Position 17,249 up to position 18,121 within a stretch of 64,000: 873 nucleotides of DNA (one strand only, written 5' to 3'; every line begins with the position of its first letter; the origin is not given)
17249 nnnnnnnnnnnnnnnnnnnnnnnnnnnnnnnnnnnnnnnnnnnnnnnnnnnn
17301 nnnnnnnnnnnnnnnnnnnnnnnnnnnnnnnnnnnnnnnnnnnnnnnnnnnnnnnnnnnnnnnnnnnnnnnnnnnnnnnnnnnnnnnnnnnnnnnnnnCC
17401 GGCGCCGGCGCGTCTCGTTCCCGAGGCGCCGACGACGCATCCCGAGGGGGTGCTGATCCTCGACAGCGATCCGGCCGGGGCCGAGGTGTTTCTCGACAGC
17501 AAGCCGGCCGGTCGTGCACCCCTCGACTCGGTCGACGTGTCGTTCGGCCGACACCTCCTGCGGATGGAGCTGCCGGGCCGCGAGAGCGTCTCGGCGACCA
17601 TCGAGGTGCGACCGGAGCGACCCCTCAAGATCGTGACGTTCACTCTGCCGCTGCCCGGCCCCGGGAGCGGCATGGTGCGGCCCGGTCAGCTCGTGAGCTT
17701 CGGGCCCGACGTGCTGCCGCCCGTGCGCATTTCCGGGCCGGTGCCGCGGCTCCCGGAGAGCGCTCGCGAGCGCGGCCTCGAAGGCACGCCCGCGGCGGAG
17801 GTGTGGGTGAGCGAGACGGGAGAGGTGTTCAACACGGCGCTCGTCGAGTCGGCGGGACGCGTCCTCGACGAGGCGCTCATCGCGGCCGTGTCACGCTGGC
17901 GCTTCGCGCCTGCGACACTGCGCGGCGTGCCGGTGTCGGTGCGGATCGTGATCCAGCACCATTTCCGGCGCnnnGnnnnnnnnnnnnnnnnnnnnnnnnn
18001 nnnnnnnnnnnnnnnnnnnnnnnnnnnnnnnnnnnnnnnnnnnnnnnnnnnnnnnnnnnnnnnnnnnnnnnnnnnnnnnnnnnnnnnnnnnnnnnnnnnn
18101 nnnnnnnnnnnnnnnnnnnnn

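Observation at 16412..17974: Eukaryotic-type Ser/Thr kinase fused to a PEGA domain and a TonB C-terminal domain, with no detectable transmembrane segment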

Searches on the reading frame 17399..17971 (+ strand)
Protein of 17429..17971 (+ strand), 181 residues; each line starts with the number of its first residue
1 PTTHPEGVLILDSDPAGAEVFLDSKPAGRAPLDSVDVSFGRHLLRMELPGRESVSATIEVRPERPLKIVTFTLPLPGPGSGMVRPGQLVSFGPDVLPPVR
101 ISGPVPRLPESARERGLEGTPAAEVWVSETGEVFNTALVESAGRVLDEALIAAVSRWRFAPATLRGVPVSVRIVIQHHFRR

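Call 14: find_homologous_proteins(query=window:17429-17971:+, max_evalue=0.001)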
Query window:17429-17971:+ (181 aa): 26 proteins with E <= 0.001 among 853 candidates.
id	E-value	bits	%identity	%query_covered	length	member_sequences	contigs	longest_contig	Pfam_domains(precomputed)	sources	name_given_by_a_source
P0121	1.2e-89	317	81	100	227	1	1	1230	PF03544.20,PF08308.18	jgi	jgi:TonB family protein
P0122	3.5e-78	279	71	100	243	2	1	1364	PF03544.20,PF08308.18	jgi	jgi:TonB family protein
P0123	5.9e-77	275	71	100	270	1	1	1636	PF03544.20,PF08308.18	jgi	jgi:TonB family protein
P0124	2.7e-68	247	65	97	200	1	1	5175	PF03544.20,PF08308.18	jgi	jgi:TonB family protein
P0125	2.5e-66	241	63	99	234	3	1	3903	PF03544.20,PF08308.18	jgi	jgi:TonB family protein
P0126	5.4e-66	240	63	99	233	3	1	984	PF03544.20,PF08308.18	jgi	jgi:protein TonB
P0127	8.6e-66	239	63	99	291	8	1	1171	PF03544.20,PF08308.18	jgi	jgi:TonB family protein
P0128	1.2e-61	226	60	97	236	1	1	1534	PF03544.20,PF08308.18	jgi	jgi:TonB family protein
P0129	2.1e-61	225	61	97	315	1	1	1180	PF03544.20,PF08308.18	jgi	-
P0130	6.7e-60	220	57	97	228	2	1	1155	PF03544.20,PF08308.18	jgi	jgi:TonB family protein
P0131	6.9e-60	220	59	97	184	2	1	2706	PF03544.20,PF08308.18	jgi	jgi:TonB family protein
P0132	1.1e-54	203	57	97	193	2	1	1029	PF03544.20,PF08308.18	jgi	jgi:TonB family protein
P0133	1.5e-54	202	54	98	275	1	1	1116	PF03544.20,PF08308.18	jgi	jgi:TonB family protein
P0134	1.7e-54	202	82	63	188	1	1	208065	PF03544.20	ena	-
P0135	6.0e-53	197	93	55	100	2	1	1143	PF03544.20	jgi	jgi:TonB family protein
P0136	1.3e-52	196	56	97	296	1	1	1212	PF03544.20,PF08308.18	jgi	jgi:TonB family protein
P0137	1.5e-51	193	53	99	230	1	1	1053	PF03544.20,PF08308.18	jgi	jgi:TonB family protein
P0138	1.2e-49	187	72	67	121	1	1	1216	PF03544.20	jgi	jgi:protein TonB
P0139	1.9e-49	186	53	97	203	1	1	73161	PF03544.20,PF08308.18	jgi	jgi:TonB family protein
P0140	1.1e-48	183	65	75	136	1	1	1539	PF03544.20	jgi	jgi:TonB family protein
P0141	5.6e-46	175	81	55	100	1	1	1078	PF03544.20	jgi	jgi:protein TonB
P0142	7.3e-43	164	65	71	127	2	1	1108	PF03544.20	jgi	jgi:protein TonB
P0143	7.7e-40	155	69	59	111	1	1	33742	PF03544.20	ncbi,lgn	-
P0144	7.1e-37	145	68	55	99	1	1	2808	PF03544.20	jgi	jgi:protein TonB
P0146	1.8e-5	43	36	55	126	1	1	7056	PF03544.20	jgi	jgi:TonB family protein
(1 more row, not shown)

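Call 26: predict_structure(alignment_id=A1)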
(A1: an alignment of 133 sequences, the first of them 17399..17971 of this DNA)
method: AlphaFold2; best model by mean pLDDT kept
length: 191 residues; sequences in the alignment: 133
mean_pLDDT: 92.8   pTM: 0.56
mean pLDDT of the five models: 92.8, 92.1, 91.8, 91.5, 90.7
residues with pLDDT >= 90: 159; 70-90: 16; 50-70: 16; < 50: 0
segments of 3 or more residues with pLDDT < 50: none
pLDDT, mean of each block of 10 residues (from residue 1): 61 87 98 98 97 96 95 97 75 86 94 97 96 98 98 98 98 96 98 88
secondary structure, 60 per line:
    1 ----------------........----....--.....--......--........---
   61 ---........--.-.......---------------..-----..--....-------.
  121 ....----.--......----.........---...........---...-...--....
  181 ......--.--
elements in order: E17-24 E29-32 E35-39 E42-47 E50-57 E64-71 E76-82 E109-112 H120-124 E132-137 E142-150 H154-164 E168-170 E172-174 E177-186

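Call 28: fold_search(model_id=the predicted structure, library=pdb)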
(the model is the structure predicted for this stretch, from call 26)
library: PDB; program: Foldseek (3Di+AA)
matches with E <= 10: 410; with E <= 0.001: 3
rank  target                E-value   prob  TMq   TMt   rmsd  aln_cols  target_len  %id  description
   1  6i97_D                4.7e-05  1.00  0.41  0.83   2.1        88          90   24  Structure of the ferrioxamine B transporter FoxA from Pseudomonas aeruginosa in complex with ferrioxamine B and a C-te (released 2019-08-28)
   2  9dc4_T                5.1e-04  1.00  0.37  0.79   3.0        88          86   25  Transferrin Binding Protein A in complex with transferrin binding protein B, transferrin and globular domain of TonB (released 2026-03-04)
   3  6fip_MODEL_1_A        6.0e-04  1.00  0.39  0.72   3.0        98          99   22  Solution NMR structure of Pseudomonas aeruginosa TonB CTD (released 2018-08-29)
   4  2nsm                  1.2e-03  1.00  0.26  0.14   3.8        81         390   17  Crystal structure of the human carboxypeptidase N (Kininase I) catalytic domain (released 2007-04-24)
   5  1u07_A                2.0e-03  1.00  0.37  0.75   2.2        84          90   26  Crystal Structure of the 92-residue C-term. part of TonB with significant structural changes compared to shorter fragm (released 2004-11-30)
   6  8rd6_MODEL_1_A        2.0e-03  1.00  0.36  0.73   2.4        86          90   20  the C-terminal domain of TonB protein from Salmonella enterica. (released 2024-01-17)
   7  1u07_B                2.4e-03  1.00  0.38  0.79   2.1        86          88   26  Crystal Structure of the 92-residue C-term. part of TonB with significant structural changes compared to shorter fragm (released 2004-11-30)
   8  3mn8_B                2.5e-03  1.00  0.30  0.16   3.6        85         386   13  Structure of Drosophila melanogaster carboxypeptidase D isoform 1B short (released 2010-07-28)
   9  9ddz                  3.0e-03  1.00  0.35  0.75   3.7        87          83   25  Crystal Structure of Neisseria meningitidis TonB C-terminus domain (globular domain) (released 2026-03-04)
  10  7zc8_A                3.7e-03  1.00  0.33  0.66   3.4        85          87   19  Crystal structure of the C-terminal domain of FusB, a TonB homologue (released 2022-08-17)
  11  2gsk_B                3.9e-03  1.00  0.37  0.81   3.1        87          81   23  Structure of the BtuB:TonB Complex (released 2006-06-13)
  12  3mn8_A                4.4e-03  1.00  0.30  0.16   3.6        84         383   14  Structure of Drosophila melanogaster carboxypeptidase D isoform 1B short (released 2010-07-28)
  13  9k1u_D                4.4e-03  1.00  0.28  0.58   4.7        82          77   20  crystal structure of Rtks and Ppka complex (released 2025-10-22)
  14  3mn8_C                4.7e-03  1.00  0.30  0.16   3.5        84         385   14  Structure of Drosophila melanogaster carboxypeptidase D isoform 1B short (released 2010-07-28)
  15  7zc8_B                5.2e-03  1.00  0.32  0.67   3.3        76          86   22  Crystal structure of the C-terminal domain of FusB, a TonB homologue (released 2022-08-17)
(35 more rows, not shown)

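Call 36: search_protein_representatives(protein=window:17429-17971:+)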
Query: 181 residues. Proteins with E-value up to 0.001 (for the whole library): 23778; up to 1e-10: 1715; up to 1e-30: 37. The best 150 are listed.
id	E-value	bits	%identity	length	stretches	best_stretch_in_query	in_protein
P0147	1.1e-115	400.0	26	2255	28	7-75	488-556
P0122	1.1e-78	279.4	72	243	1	1-181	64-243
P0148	2.7e-76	271.6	28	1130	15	7-75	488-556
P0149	1.5e-66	239.9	66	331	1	5-181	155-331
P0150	1.1e-65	237.1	31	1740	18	7-68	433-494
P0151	3.0e-57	209.6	54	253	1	3-181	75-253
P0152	4.7e-57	209.0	54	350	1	5-181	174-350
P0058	2.5e-56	206.6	55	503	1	5-181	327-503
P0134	5.4e-55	202.2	81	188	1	46-161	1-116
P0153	5.8e-53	195.6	55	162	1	21-181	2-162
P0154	1.0e-52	194.8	25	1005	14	7-70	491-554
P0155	1.0e-51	191.6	51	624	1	3-180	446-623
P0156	5.8e-49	182.6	35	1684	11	9-63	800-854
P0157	3.9e-44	166.9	31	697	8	3-69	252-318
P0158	7.2e-43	162.7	34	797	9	3-77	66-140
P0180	5.2e-31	124.1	39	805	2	8-179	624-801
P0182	5.8e-30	120.7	40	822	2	6-179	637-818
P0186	5.6e-29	117.5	42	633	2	9-177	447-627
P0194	4.7e-28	114.5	38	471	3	5-180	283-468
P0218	1.1e-25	106.7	40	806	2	7-174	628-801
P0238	2.9e-24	102.1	32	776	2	6-177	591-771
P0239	3.3e-24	102.0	36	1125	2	6-176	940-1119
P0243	7.8e-24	100.7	38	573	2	5-180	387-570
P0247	1.1e-23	100.2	37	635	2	7-180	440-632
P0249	1.3e-23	100.0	35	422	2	7-180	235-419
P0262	5.5e-23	98.0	37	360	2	11-180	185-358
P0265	6.9e-23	97.6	30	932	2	7-176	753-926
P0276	3.0e-22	95.6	37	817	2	6-174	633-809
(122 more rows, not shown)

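Call 51: search_solved_structures(query=window:17429-17971:+, max_evalue=1, show_alignments=3)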
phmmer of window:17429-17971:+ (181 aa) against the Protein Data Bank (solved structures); distinct sequences matched with E-value up to 1: 11.
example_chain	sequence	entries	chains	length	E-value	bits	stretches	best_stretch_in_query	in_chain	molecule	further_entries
6fip_A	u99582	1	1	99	0.00016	24.8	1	95-169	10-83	Protein TonB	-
6i97_D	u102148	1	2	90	0.00023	24.2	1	96-169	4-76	Protein TonB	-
2k9k_A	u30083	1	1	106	0.034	17.1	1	100-168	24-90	TonB2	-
9rkv_A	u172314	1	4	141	0.057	16.4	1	66-104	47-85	Structural protein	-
9ddz_A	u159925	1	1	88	0.17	14.8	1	98-160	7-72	Protein TonB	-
9dc4_T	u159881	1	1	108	0.32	14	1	98-160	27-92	Protein TonB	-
1u07_A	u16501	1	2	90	0.46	13.5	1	100-170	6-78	TonB protein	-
2gsk_B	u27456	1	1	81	0.53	13.2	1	101-170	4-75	protein TONB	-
8bre_A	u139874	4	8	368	0.57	13.1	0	110-168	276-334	Anhydro-N-acetylmuramic acid kinase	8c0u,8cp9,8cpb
3qbw_A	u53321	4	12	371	0.59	13.1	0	110-168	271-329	Anhydro-N-acetylmuramic acid kinase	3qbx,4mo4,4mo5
1ww8_A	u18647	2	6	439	0.95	12.4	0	56-117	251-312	malate oxidoreductase | 439aa long hypothetical malate oxidoreductase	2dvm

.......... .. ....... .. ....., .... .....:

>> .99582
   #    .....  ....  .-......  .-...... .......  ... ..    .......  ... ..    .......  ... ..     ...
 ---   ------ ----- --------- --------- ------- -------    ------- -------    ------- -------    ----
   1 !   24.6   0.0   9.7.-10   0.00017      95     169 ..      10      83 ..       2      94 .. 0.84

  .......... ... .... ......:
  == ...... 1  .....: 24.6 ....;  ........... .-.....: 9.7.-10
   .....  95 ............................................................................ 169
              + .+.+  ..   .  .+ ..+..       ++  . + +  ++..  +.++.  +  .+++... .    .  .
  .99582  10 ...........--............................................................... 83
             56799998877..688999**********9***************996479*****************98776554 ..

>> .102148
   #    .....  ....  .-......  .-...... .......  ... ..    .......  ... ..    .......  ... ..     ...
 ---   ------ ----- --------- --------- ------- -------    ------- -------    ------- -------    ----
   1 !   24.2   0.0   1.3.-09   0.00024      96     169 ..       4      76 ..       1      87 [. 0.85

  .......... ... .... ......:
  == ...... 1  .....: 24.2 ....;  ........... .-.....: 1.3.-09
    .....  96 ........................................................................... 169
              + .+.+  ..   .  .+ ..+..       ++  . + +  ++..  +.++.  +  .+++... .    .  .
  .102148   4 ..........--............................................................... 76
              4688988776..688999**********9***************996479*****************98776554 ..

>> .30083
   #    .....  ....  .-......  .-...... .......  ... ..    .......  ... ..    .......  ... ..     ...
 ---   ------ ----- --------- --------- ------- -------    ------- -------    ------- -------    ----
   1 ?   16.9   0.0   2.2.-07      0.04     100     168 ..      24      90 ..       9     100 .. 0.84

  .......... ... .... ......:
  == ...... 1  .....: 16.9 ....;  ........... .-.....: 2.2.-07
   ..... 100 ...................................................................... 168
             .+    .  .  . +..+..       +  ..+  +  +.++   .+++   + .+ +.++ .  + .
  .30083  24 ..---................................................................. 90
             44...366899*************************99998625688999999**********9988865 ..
